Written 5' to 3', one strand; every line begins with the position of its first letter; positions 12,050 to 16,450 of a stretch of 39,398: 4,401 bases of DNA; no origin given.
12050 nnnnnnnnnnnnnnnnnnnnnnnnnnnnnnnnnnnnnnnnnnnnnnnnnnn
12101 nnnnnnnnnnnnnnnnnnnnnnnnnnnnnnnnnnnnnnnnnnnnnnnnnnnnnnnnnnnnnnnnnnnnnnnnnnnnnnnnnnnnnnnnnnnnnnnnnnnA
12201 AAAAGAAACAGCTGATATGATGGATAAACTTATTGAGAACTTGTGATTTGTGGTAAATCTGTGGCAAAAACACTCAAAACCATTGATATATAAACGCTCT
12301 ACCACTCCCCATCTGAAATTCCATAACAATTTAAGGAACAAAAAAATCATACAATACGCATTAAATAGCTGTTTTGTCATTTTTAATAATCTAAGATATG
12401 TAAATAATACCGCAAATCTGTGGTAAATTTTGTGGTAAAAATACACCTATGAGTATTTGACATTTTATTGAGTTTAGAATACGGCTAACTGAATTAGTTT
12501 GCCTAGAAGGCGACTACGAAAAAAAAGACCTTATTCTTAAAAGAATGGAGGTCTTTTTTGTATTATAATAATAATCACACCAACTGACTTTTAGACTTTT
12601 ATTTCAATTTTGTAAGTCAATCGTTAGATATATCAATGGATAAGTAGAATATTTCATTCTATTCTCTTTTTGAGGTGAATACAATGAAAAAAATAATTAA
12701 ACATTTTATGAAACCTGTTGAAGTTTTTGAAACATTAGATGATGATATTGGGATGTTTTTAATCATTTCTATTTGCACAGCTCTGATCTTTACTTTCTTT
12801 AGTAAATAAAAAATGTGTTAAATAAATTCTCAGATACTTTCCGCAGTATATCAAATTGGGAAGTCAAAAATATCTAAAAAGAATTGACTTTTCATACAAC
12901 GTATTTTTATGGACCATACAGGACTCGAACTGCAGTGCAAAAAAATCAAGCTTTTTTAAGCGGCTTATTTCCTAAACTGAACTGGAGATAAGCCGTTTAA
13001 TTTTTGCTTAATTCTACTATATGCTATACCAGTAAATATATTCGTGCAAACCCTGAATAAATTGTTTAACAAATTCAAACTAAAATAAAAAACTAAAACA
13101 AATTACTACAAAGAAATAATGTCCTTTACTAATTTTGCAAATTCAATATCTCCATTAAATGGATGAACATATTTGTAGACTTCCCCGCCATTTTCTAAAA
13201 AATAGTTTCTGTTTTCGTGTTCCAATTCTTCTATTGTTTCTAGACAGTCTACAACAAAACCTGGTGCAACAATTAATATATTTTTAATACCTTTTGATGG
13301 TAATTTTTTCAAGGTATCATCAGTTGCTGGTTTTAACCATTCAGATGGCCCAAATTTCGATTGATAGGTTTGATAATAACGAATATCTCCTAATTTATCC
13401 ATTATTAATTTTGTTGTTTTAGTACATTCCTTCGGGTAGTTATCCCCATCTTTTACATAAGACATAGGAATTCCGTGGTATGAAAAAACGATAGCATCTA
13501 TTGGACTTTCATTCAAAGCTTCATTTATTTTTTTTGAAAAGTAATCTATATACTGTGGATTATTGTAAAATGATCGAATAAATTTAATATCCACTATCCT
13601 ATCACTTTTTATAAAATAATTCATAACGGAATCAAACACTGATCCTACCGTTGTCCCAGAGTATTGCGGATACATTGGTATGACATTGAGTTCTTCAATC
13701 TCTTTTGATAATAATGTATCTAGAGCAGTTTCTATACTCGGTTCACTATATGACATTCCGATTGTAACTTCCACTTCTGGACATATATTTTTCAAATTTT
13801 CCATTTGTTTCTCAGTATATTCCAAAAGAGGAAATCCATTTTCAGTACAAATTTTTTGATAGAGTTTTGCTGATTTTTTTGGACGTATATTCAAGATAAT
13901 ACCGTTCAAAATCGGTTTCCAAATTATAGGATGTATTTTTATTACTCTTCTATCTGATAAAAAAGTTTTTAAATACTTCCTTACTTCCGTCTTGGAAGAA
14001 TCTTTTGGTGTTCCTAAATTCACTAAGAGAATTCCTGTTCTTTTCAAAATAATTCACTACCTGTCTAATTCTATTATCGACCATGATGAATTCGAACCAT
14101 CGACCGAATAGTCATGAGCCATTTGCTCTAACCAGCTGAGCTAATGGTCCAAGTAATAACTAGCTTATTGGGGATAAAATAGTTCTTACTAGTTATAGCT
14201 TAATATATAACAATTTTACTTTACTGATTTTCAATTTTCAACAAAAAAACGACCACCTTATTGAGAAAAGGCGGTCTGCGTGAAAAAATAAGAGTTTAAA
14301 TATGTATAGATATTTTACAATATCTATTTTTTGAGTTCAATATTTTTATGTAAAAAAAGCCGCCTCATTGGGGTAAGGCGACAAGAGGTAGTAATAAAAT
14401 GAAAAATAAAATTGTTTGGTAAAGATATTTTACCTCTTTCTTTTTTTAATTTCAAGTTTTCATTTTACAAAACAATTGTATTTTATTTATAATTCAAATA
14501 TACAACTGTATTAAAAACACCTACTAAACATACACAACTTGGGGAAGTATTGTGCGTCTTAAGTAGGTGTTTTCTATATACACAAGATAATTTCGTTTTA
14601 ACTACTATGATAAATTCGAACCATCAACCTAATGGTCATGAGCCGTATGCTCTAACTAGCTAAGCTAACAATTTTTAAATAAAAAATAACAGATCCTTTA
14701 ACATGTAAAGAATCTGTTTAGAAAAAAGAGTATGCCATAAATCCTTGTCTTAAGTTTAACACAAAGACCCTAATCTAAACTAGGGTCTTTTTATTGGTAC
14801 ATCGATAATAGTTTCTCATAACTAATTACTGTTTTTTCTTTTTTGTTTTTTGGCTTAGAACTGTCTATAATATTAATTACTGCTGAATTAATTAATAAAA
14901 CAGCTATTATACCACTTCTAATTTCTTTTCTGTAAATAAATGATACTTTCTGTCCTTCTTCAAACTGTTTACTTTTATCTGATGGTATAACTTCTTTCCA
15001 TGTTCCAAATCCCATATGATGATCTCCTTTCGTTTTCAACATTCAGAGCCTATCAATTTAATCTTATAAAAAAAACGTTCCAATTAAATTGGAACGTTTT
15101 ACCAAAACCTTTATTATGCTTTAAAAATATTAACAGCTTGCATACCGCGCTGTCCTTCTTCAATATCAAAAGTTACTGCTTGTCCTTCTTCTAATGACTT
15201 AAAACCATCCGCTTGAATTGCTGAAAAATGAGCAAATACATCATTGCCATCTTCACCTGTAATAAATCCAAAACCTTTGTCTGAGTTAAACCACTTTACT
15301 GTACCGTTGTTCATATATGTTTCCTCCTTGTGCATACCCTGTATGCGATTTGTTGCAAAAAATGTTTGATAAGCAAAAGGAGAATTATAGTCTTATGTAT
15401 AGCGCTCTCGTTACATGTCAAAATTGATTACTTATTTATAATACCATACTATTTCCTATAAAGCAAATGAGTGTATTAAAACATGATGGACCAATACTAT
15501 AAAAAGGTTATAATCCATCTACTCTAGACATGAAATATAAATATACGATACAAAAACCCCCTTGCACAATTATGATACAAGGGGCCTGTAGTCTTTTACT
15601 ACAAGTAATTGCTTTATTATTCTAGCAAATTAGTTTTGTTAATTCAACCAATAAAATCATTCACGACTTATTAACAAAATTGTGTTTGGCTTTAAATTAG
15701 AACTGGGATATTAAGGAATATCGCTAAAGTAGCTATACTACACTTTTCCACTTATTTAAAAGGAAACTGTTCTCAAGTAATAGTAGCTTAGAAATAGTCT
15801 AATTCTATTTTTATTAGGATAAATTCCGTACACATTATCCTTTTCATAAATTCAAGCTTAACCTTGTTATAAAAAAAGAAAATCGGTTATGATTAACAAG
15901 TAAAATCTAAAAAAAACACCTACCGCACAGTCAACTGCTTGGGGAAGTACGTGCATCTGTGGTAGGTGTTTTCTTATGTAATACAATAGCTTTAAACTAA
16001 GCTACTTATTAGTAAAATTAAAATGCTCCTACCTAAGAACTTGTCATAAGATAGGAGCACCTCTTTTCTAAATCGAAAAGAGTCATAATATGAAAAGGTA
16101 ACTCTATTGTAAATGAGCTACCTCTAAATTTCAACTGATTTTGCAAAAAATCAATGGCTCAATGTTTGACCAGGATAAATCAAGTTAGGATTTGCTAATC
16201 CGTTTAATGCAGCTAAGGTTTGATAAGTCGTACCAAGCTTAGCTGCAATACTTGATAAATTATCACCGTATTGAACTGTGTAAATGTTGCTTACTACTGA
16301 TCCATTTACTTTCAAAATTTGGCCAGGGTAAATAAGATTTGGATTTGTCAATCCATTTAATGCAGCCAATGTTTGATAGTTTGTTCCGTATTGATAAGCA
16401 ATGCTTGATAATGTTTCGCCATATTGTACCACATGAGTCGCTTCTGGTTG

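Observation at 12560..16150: Host-like metabolic and stress cargo (ferrochelatase hemH plus cspA) in the phage lysin-to-integrase accessory slot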

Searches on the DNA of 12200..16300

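Call 35: search_rna_families(source=window, start=12200, end=16300, threshold=evalue, max_evalue=1, show_alignments=3)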
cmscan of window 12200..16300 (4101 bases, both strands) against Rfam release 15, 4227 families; matches with E-value up to 1: 5.
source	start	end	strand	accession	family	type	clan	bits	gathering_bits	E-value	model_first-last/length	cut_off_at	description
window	14077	14150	-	RF00005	tRNA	Gene; tRNA;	CL00001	53.6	29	6.7e-10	1-71/71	no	tRNA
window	15069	15426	-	RF01766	cspA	Cis-reg; thermoregulator;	-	38.1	78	1.8e-07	1-428/428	no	cspA thermoregulator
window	14351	14421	-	RF02846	Ref84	Gene; antisense;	-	31.2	52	0.35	1-87/87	no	Enterococcus sRNA 84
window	14604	14672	-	RF00005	tRNA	Gene; tRNA;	CL00001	28.2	29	0.0065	3-68/71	no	tRNA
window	12521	12573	-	RF02618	SSRC34_2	Gene; sRNA;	-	26.3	48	0.28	1-125/125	no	Streptococcus sRNA 34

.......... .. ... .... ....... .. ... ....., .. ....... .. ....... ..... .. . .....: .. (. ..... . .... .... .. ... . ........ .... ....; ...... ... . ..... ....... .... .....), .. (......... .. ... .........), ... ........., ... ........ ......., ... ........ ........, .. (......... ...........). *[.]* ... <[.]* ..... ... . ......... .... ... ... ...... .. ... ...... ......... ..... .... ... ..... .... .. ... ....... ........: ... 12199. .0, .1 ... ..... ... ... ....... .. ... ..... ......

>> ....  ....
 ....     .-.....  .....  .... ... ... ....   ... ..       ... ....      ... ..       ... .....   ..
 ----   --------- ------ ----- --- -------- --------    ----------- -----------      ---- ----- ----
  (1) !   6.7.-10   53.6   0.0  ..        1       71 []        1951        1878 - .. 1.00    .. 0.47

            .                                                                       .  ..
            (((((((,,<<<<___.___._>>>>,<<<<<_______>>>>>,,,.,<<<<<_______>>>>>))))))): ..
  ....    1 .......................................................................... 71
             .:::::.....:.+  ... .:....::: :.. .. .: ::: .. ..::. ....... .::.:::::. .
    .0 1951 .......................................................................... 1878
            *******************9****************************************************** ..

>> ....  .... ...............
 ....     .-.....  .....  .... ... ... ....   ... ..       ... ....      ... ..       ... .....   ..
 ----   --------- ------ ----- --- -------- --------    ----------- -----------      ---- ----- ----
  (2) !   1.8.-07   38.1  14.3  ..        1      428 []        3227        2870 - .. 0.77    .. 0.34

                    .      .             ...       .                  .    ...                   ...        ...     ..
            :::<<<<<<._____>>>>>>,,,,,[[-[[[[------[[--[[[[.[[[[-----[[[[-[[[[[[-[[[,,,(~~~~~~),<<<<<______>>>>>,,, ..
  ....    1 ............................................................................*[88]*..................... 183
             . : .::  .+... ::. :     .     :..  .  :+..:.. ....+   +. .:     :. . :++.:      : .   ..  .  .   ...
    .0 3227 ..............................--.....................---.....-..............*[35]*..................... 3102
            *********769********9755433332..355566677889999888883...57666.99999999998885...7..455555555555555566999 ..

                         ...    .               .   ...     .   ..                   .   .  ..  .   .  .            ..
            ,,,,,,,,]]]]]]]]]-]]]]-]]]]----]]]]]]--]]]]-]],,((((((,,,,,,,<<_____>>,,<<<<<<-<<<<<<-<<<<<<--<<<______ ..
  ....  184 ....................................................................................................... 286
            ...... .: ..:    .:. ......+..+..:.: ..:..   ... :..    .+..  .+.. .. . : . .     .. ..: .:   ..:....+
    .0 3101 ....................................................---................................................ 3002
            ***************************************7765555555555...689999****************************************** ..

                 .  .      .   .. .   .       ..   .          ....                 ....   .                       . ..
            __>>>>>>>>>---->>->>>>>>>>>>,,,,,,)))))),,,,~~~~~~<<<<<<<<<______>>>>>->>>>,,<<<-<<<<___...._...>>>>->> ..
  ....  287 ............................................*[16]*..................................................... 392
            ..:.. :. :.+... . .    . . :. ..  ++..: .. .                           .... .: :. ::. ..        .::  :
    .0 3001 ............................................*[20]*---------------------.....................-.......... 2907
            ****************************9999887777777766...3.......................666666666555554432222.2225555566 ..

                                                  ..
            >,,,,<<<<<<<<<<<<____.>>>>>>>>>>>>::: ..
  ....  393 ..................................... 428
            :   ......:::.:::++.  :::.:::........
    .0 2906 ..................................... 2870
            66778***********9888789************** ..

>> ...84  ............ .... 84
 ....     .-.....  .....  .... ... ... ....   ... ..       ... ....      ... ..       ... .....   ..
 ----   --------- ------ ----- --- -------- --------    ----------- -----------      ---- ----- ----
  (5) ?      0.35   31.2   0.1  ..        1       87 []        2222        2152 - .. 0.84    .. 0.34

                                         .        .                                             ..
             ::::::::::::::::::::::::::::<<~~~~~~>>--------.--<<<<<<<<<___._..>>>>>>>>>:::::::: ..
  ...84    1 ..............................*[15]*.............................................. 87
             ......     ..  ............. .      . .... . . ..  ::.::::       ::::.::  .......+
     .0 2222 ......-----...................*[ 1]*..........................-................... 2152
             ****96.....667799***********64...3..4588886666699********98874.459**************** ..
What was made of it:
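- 14076..14151 (-): tRNA with anticodon CAT, 28 nt upstream of hemH; probably co-transcribed with it. Rfam tRNA 53.6 bits, with the 1:72 pair mismatched (call 35).
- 14598..14672 (-): Degenerate second copy of the tRNA; it is 85% identical to the intact copy over 71 nt and has a broken acceptor stem. Rfam tRNA 28.2 bits against a gathering score of 29 (call 35).
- On cspA mRNA thermoregulator (Rfam RF01766): 38.1 bits against 78, and most of the match lies over the coding region (call 35).
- Checked: It also holds a degenerate second tRNA copy (14604-14672, 28.2 bits against a gathering score of 29, call 35), an 83-aa ORF and a 44-aa ORF.
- Tried and rejected: cspA thermoregulator and Enterococcus sRNA Ref84 as Rfam members: both are sub-threshold (call 35).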

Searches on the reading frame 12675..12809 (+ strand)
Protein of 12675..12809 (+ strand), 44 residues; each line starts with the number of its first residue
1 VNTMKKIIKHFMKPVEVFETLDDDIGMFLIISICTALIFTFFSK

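Call 6: search_protein_families(library=pfam, proteins=[window:12675-12809:+], max_evalue=0.01)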
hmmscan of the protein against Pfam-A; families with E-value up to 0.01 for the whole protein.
window:12675-12809:+ (44 aa): 0 families

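Call 50: search_protein_families(library=ncbifam, proteins=[window:12675-12809:+], max_evalue=0.01)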
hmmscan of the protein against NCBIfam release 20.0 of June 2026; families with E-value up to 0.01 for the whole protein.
window:12675-12809:+ (44 aa): 0 families

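Call 51: search_protein_families(library=phrogs, proteins=[window:12675-12809:+], max_evalue=0.001)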
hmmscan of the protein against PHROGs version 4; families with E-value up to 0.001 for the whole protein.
window:12675-12809:+ (44 aa): 0 families
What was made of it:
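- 12675..12809 (+): Small ORF (44 aa; annotated as 41 aa elsewhere) with a hydrophobic C-terminus; function unknown. No Pfam, NCBIfam or PHROG hit (calls 6, 50, 51).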
